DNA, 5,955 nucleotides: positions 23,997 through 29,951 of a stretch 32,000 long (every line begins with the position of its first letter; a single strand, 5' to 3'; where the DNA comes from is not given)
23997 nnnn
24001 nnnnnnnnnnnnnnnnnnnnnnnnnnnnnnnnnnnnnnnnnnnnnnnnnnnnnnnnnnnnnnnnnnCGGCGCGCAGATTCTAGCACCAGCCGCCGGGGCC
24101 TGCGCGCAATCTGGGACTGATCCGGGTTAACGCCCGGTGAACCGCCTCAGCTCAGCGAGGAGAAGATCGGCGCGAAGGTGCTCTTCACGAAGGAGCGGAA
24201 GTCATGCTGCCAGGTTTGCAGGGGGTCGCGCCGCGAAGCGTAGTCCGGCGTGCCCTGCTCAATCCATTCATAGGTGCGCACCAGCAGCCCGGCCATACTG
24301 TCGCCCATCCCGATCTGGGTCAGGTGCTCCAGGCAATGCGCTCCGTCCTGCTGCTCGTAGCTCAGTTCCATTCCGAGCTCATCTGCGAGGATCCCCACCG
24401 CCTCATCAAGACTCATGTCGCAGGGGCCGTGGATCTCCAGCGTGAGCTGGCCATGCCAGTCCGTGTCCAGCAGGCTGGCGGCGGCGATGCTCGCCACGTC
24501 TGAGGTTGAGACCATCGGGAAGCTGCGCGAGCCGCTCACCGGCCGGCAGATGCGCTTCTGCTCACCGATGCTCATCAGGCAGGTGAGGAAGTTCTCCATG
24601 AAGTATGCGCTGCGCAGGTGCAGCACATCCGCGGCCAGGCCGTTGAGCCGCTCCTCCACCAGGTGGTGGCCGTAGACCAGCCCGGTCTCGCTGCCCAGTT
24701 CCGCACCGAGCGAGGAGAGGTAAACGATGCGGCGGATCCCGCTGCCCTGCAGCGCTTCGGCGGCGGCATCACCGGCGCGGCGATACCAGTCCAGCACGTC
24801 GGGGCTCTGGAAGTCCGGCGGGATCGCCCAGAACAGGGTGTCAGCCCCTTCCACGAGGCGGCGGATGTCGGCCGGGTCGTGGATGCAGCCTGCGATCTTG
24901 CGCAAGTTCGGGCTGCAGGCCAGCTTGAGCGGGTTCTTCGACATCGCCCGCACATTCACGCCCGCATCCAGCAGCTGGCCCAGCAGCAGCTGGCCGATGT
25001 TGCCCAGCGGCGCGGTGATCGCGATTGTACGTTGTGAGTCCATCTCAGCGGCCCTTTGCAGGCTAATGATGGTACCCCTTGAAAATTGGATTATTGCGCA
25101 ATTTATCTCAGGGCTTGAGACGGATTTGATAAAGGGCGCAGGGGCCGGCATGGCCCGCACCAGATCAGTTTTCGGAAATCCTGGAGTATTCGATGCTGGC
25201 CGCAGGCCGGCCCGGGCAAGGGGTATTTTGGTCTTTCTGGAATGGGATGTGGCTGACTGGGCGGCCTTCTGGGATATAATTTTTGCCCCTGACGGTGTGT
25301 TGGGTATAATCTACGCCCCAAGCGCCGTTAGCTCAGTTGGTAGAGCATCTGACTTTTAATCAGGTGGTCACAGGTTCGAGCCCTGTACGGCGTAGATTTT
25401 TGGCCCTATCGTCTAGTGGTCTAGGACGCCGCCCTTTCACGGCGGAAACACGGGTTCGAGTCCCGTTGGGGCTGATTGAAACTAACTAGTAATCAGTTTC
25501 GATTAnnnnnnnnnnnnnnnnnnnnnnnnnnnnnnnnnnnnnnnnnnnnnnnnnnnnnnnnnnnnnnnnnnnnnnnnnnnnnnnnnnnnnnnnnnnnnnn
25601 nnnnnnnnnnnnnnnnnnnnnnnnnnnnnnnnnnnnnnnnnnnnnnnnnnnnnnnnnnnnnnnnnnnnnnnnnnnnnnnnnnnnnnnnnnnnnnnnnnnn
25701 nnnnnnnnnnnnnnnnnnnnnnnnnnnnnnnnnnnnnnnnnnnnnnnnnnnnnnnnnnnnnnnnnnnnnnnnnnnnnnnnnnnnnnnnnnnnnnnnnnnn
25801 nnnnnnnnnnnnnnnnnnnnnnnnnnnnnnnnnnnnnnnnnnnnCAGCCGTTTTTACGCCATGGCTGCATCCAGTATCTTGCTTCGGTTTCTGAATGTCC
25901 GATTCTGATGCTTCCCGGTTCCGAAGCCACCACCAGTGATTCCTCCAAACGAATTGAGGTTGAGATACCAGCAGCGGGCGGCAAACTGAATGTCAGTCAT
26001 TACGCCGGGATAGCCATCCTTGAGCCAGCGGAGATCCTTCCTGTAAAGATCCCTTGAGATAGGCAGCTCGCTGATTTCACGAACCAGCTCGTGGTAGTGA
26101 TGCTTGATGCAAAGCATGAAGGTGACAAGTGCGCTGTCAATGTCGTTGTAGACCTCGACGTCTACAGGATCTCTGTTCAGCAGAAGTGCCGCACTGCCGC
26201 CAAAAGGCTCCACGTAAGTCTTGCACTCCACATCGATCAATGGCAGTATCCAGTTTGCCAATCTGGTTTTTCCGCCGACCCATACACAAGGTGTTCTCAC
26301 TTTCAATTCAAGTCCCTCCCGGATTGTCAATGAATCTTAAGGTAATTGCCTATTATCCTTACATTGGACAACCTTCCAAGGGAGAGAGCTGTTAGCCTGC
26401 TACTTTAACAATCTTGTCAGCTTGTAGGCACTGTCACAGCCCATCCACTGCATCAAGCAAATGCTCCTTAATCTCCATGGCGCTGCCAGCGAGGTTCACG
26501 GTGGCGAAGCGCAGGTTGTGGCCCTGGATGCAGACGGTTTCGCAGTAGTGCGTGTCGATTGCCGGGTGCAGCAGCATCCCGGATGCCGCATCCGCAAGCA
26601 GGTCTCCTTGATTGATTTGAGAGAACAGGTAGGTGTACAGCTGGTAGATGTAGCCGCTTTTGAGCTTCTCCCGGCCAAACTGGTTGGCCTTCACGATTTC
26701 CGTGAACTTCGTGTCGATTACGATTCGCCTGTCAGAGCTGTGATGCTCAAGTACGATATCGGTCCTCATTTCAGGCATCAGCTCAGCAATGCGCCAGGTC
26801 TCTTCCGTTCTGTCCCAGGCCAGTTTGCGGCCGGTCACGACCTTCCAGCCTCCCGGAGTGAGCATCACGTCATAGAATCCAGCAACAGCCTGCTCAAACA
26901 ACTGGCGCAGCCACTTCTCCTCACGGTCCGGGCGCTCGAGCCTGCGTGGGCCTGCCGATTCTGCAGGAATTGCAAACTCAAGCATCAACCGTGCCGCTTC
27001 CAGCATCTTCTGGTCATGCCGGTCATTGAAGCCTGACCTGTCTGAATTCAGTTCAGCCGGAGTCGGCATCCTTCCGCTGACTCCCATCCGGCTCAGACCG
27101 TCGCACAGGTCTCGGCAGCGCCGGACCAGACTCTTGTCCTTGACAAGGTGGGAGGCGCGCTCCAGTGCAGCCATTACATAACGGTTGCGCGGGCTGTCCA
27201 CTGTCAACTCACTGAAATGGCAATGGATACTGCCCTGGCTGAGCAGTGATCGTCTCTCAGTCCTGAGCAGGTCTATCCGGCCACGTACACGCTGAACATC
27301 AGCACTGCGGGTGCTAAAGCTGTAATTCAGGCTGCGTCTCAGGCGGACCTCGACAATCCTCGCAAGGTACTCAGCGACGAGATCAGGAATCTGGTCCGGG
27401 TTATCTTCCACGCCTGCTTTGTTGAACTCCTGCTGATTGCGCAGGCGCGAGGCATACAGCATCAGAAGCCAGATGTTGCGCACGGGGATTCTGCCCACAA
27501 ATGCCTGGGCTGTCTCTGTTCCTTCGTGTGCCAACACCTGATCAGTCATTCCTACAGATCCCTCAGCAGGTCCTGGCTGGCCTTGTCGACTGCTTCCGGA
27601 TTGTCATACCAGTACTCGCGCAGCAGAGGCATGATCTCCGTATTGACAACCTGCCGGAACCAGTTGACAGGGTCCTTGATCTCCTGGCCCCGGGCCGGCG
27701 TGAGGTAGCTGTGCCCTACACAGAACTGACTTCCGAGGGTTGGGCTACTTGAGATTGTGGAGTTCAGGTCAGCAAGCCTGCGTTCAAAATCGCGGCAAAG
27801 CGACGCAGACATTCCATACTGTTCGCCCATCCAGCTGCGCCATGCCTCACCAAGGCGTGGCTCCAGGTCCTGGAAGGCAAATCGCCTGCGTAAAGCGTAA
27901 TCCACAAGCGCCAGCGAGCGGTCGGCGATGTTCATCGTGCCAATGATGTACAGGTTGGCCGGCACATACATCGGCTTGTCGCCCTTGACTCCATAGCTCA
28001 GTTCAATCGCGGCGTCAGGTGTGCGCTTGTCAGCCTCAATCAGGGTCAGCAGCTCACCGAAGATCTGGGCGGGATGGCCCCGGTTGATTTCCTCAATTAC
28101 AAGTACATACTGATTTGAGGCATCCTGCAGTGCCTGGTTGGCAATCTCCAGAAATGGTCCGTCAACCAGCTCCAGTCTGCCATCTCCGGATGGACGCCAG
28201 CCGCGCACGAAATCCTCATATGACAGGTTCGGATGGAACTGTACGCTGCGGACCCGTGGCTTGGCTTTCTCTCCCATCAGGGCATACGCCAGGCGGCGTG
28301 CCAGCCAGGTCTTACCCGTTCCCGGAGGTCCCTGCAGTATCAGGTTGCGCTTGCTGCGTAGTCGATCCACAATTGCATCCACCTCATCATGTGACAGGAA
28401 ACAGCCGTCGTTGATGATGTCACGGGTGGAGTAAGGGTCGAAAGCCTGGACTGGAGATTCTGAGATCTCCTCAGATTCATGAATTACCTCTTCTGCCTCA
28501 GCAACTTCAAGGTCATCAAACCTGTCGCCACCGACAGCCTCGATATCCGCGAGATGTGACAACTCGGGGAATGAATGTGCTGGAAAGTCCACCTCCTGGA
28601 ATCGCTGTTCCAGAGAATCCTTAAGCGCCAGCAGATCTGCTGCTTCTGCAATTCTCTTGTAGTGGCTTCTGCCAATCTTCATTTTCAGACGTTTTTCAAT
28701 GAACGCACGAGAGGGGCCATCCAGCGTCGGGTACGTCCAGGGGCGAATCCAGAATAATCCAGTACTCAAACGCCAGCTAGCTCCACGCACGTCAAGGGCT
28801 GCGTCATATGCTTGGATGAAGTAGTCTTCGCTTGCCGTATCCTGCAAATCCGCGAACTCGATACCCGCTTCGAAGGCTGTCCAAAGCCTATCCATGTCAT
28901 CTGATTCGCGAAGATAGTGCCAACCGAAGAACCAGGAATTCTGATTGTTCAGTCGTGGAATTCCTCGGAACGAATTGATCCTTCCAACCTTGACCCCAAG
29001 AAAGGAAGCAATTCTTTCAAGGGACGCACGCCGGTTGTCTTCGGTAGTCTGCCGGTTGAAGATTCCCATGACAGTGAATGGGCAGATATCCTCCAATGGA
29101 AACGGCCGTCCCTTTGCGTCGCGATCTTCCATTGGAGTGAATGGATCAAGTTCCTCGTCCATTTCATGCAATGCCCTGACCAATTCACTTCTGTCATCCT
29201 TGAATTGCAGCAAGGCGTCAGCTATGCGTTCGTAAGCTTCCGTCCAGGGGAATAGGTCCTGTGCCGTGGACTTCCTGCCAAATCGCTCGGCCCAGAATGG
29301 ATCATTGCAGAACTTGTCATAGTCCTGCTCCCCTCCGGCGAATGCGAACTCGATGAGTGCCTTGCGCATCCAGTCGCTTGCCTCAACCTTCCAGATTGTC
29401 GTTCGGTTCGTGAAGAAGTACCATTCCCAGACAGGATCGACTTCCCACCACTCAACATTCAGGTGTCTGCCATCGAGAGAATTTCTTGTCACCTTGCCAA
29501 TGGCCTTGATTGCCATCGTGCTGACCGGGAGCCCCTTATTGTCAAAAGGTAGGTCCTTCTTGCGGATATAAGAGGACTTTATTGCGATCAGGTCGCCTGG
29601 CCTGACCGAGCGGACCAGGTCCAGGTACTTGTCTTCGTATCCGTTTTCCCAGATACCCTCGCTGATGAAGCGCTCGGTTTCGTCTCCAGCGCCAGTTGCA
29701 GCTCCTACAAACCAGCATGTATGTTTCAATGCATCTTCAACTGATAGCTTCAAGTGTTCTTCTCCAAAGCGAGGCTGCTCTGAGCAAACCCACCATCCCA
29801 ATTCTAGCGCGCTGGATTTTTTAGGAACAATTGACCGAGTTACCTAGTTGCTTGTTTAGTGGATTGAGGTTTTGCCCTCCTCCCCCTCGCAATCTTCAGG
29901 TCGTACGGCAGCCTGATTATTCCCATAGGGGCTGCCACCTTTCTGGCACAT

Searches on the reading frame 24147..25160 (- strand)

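Call 65: search_protein_families(library=pfam, proteins=[window:24147-25160:-], max_evalue=0.001)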
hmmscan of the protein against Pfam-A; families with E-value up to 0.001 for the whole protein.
window:24147-25160:- (337 aa): 2 families
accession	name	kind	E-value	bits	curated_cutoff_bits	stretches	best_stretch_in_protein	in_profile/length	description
PF13460.12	NAD_binding_10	-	8e-13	49.1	27.2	1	53-154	4-102/184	NAD(P)H-binding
PF05368.20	NmrA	-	4e-12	46.8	27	1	43-302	2-269/298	NmrA-like family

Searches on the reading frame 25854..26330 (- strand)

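Call 65: search_protein_families(library=pfam, proteins=[window:25854-26330:-], max_evalue=0.001)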
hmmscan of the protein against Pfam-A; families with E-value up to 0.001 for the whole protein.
window:25854-26330:- (158 aa): 1 family
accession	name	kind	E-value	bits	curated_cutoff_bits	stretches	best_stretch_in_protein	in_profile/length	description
PF02086.21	MethyltransfD12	-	2.6e-12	47.4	22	1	17-132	1-122/253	D12 class N6 adenine-specific DNA methyltransferase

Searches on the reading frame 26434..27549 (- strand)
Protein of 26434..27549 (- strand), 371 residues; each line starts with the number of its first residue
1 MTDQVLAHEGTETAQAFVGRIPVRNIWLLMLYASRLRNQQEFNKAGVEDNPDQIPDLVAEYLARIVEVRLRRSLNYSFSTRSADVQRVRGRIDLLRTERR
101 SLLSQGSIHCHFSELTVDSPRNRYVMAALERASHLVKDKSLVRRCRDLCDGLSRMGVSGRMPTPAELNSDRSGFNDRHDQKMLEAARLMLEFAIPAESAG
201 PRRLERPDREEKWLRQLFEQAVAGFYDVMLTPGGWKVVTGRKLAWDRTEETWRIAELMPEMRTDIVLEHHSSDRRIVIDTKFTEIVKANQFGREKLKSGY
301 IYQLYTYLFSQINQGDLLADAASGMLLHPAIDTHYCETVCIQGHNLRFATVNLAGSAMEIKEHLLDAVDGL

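Call 65: search_protein_families(library=pfam, proteins=[window:26434-27549:-], max_evalue=0.001)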
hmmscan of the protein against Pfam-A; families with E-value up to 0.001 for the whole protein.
window:26434-27549:- (371 aa): 1 family
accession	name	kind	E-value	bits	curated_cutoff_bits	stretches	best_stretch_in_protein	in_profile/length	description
PF10117.15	McrBC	-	2.1e-18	66.8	23.9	2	24-190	31-195/318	McrBC 5-methylcytosine restriction system component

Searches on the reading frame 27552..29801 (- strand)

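Call 65: search_protein_families(library=pfam, proteins=[window:27552-29801:-], max_evalue=0.001)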
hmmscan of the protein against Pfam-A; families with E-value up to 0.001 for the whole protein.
window:27552-29801:- (749 aa): 6 families
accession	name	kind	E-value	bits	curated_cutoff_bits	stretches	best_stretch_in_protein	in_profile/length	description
PF07728.20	AAA_5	-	3.7e-27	95.5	22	1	486-641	1-139/139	AAA domain (dynein-related subfamily)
PF20720.3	nSTAND3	-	2.8e-07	30.8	27.2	1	468-515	1-48/155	Novel STAND NTPase 3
PF00004.35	AAA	-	2.2e-05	25.3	21.2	1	487-642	1-124/131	ATPase family associated with various cellular activities (AAA)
PF13401.12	AAA_22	-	2.3e-05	25.1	27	1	483-590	4-110/130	AAA domain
PF01695.23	IstB_IS21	-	0.00015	21.8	24.1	1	481-507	89-115/238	IstB-like ATP binding protein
PF13191.12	AAA_16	-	0.00042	21.3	32.6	0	474-511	12-51/167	AAA ATPase domain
